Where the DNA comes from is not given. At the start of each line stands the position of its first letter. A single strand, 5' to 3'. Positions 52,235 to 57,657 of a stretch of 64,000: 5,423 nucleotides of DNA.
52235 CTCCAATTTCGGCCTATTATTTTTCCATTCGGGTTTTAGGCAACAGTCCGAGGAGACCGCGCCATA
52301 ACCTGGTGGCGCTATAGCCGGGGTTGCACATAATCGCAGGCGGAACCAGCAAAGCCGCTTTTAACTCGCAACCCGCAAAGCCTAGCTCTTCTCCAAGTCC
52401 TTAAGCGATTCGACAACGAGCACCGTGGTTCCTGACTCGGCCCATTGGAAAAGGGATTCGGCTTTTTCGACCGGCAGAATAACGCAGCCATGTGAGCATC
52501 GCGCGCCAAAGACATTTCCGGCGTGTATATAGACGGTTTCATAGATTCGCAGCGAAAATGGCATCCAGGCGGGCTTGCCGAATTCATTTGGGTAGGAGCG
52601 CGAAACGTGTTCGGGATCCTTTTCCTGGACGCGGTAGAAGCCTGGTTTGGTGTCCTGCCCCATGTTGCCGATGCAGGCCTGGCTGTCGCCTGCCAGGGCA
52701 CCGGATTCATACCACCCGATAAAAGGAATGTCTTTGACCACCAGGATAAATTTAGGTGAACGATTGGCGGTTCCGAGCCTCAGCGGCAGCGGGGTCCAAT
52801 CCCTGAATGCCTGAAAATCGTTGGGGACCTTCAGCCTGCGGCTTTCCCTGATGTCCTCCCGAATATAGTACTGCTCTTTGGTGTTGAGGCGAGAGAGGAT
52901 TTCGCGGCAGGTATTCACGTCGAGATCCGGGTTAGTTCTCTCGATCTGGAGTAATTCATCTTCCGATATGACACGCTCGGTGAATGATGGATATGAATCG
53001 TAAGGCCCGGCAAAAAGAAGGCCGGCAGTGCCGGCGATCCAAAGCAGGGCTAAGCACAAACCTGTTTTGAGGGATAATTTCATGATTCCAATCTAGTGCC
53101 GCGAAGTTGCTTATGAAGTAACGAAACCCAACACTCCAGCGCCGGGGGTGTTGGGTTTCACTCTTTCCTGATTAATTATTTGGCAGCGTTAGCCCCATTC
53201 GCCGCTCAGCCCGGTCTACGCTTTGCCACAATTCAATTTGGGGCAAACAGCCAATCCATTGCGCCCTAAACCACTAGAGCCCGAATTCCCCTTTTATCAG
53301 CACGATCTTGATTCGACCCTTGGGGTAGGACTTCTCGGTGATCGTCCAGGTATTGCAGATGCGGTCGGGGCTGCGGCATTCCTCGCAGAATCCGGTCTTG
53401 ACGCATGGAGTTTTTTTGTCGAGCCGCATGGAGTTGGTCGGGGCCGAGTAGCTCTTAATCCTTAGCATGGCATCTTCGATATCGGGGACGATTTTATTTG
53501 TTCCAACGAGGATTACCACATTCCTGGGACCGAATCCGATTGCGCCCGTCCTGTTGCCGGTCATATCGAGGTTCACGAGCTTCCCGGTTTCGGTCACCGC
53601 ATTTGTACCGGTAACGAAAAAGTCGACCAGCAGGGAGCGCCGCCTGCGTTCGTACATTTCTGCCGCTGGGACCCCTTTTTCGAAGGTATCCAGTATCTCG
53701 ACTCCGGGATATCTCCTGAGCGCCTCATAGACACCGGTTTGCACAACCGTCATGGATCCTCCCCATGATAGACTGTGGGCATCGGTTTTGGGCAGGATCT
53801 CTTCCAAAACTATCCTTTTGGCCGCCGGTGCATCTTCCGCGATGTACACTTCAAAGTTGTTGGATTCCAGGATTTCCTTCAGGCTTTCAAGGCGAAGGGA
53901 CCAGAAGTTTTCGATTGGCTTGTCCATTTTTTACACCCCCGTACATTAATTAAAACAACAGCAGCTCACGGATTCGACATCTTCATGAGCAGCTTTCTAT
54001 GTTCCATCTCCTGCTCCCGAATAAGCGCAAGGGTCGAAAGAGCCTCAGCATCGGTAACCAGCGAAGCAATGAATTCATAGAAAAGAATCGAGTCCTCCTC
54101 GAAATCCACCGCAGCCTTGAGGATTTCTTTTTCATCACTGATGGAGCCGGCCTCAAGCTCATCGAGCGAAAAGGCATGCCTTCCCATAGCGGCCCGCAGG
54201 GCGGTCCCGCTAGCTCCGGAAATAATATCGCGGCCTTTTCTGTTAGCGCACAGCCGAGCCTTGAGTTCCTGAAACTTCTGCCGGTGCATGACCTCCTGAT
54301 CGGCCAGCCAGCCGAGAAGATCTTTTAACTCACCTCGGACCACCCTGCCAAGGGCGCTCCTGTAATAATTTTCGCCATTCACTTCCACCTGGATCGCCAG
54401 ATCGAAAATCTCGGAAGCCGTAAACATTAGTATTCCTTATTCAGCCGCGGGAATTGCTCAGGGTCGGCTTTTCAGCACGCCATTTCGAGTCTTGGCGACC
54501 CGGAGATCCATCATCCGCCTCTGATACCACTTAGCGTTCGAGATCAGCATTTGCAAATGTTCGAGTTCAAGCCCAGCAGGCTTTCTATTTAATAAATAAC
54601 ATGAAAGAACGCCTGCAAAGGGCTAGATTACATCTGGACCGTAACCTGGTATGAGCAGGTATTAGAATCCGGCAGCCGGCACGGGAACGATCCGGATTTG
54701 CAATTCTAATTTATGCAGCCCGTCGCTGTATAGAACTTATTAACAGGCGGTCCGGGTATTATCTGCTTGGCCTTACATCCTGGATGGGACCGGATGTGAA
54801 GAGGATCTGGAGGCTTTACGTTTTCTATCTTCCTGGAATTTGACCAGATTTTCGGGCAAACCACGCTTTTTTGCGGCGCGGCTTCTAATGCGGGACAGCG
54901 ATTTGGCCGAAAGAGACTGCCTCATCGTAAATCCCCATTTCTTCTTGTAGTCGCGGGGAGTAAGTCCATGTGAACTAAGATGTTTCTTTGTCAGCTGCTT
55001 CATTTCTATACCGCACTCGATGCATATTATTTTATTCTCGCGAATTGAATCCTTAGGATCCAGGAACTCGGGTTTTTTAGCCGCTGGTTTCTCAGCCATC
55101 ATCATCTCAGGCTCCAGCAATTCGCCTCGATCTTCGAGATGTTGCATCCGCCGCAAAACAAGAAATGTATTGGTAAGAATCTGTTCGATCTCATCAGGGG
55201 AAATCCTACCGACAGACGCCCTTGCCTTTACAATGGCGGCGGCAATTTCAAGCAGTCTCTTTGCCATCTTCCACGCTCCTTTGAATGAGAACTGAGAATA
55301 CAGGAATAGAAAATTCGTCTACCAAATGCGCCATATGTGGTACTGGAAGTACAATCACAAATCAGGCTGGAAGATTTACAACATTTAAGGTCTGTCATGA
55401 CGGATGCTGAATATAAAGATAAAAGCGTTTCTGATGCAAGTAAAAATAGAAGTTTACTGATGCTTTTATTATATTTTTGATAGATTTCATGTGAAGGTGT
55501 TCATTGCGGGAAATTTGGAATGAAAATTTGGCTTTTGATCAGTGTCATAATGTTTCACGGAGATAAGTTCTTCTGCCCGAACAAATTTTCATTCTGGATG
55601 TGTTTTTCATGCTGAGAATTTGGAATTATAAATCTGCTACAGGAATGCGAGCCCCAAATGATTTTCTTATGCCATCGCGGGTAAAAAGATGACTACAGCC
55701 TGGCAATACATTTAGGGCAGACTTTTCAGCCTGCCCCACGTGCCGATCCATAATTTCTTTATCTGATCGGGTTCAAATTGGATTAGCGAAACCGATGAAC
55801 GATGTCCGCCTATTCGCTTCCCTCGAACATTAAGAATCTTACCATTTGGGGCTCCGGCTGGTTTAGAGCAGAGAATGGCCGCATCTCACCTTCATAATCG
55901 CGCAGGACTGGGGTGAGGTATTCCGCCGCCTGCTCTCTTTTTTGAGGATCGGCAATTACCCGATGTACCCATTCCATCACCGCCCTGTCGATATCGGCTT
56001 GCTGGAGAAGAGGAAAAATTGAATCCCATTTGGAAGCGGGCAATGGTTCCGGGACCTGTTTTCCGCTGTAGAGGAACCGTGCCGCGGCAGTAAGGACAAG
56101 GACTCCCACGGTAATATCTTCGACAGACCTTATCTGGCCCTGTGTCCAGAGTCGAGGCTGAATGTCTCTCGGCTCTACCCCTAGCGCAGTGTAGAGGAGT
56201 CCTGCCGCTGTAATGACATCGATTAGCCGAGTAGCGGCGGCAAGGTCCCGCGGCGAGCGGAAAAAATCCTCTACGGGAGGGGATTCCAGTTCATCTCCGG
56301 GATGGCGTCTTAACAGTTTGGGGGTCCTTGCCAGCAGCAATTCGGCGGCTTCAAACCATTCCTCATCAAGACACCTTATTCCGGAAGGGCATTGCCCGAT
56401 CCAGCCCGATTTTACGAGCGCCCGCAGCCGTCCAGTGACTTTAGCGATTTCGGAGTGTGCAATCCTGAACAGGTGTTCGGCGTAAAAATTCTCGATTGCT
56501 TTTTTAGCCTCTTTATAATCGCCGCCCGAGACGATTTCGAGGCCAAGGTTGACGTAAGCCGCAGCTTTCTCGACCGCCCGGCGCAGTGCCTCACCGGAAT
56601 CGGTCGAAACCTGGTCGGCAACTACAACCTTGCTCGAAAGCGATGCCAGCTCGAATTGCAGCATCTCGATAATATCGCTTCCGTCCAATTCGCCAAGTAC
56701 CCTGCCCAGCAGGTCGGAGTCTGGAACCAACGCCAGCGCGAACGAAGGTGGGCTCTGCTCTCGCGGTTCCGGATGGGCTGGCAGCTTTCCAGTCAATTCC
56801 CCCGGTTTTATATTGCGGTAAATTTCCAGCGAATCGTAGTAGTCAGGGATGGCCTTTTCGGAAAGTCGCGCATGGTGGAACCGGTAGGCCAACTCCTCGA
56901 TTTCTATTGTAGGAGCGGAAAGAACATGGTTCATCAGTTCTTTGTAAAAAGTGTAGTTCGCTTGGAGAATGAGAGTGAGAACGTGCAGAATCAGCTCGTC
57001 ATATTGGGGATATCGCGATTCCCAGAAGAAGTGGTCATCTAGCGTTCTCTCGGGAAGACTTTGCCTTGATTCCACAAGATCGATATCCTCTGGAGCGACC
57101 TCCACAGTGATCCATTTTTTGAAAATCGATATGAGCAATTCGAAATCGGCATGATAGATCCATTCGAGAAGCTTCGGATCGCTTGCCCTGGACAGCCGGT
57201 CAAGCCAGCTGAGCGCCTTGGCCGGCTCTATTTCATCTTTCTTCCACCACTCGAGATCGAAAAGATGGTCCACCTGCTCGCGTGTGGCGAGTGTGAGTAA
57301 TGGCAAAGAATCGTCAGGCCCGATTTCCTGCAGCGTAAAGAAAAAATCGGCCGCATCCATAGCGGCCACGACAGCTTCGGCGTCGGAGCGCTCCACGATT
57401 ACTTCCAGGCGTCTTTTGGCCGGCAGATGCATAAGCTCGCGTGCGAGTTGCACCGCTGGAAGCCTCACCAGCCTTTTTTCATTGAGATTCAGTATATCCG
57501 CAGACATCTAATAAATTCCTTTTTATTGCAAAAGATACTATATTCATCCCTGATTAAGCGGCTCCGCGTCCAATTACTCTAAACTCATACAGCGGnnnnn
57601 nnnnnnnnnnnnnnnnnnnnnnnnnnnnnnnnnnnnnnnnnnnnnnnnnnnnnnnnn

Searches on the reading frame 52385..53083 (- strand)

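Call 50: search_protein_families(library=pfam, proteins=[window:52385-53083:-])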
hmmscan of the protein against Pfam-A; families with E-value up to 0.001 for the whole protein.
window:52385-53083:- (233 aa): 1 family
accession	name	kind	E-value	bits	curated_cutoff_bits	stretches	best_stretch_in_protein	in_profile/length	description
PF03734.19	YkuD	-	4.8e-13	50.4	23.4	1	112-223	3-146/146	L,D-transpeptidase catalytic domain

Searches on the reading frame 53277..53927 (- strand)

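Call 50: search_protein_families(library=pfam, proteins=[window:53277-53927:-])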
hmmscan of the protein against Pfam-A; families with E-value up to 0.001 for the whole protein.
window:53277-53927:- (217 aa): 1 family
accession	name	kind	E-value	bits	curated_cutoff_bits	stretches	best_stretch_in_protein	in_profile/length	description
PF02589.21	LUD_dom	-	1.2e-49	169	22.6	1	13-211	1-189/189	LUD domain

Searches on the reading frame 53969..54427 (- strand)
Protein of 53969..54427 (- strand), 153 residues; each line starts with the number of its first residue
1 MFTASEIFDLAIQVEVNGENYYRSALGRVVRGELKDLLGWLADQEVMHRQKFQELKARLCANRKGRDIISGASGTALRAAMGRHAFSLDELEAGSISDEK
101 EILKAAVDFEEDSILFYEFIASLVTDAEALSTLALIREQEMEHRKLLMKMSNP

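Call 50: search_protein_families(library=pfam, proteins=[window:53969-54427:-])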
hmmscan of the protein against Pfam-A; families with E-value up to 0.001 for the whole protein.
window:53969-54427:- (153 aa): 2 families
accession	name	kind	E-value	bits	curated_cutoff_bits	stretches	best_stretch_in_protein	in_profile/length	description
PF02915.23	Rubrerythrin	-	2.6e-08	34.8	22.8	1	6-149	1-135/137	Rubrerythrin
PF13668.12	Ferritin_2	-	0.0003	21.4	24.7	0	6-146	4-131/138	Ferritin-like domain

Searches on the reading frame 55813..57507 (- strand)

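Call 50: search_protein_families(library=pfam, proteins=[window:55813-57507:-])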
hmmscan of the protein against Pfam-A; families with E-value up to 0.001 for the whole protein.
window:55813-57507:- (565 aa): 1 family
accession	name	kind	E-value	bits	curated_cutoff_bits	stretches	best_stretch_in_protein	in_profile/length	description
PF19676.4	DUF6178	-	2.3e-149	498.9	25.5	1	11-562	2-561/561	Family of unknown function (DUF6178)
